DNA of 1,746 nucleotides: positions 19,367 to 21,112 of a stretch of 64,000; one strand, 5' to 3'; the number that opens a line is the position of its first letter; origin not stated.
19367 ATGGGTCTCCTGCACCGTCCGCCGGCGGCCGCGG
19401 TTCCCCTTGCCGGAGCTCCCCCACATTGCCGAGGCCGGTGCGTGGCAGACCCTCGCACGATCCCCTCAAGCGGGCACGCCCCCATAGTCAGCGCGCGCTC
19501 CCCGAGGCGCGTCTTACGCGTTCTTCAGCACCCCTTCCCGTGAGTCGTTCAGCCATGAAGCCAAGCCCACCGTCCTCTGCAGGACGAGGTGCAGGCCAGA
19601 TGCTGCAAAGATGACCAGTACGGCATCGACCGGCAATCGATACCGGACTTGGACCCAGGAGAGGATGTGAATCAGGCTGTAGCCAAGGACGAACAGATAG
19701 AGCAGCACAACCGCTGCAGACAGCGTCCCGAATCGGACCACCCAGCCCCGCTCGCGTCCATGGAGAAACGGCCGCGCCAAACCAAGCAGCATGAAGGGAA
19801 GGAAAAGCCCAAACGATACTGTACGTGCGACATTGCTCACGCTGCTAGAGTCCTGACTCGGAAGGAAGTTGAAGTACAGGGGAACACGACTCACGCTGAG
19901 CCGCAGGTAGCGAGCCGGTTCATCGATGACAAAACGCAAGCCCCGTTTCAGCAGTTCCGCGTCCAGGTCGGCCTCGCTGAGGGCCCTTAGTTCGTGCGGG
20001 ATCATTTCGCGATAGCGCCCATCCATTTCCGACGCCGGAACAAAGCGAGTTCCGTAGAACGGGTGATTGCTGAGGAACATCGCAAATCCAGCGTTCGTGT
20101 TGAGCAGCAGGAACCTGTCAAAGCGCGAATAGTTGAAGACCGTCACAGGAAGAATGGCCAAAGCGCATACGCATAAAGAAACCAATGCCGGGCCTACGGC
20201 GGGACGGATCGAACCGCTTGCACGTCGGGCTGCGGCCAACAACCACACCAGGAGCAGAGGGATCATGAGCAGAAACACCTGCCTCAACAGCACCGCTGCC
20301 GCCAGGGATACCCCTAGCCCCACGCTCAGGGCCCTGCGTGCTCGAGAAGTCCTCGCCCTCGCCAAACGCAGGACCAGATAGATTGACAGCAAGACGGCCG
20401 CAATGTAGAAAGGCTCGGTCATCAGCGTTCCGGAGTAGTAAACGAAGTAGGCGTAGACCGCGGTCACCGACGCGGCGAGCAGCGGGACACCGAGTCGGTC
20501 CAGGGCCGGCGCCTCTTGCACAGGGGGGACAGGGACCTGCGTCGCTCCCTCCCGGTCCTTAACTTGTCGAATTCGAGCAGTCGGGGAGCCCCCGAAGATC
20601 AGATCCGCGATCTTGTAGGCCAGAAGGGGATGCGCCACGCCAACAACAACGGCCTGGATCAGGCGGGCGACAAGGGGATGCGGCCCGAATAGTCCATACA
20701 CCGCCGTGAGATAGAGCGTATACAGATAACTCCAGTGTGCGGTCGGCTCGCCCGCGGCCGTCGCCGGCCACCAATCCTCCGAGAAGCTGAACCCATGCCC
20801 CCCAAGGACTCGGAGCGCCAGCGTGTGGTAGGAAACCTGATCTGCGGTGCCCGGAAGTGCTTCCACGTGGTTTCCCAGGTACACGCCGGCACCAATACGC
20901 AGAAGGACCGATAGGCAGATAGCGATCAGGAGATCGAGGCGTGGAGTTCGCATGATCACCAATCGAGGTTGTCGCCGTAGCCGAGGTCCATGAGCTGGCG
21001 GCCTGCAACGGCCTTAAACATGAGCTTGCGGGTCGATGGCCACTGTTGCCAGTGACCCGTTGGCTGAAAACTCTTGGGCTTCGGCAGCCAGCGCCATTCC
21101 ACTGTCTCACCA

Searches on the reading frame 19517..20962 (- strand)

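Call 9: search_protein_families(library=pfam, proteins=[window:19517-20962:-], max_evalue=0.001)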
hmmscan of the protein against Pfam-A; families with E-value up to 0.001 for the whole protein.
window:19517-20962:- (482 aa): 0 families

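Call 26: search_protein_families(library=pfam, proteins=[window:19517-20962:-], max_evalue=5)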
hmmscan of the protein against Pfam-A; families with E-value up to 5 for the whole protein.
window:19517-20962:- (482 aa): 1 family
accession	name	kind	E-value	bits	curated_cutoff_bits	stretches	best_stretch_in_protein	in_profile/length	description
PF13231.12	PMT_2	-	0.019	15.6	26.1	1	161-267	53-151/160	Dolichyl-phosphate-mannose-protein mannosyltransferase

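Call 69: search_protein_families(library=ncbifam, proteins=[window:19517-20962:-], max_evalue=0.00001)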
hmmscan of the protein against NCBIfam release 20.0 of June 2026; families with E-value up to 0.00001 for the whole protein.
window:19517-20962:- (482 aa): 0 families
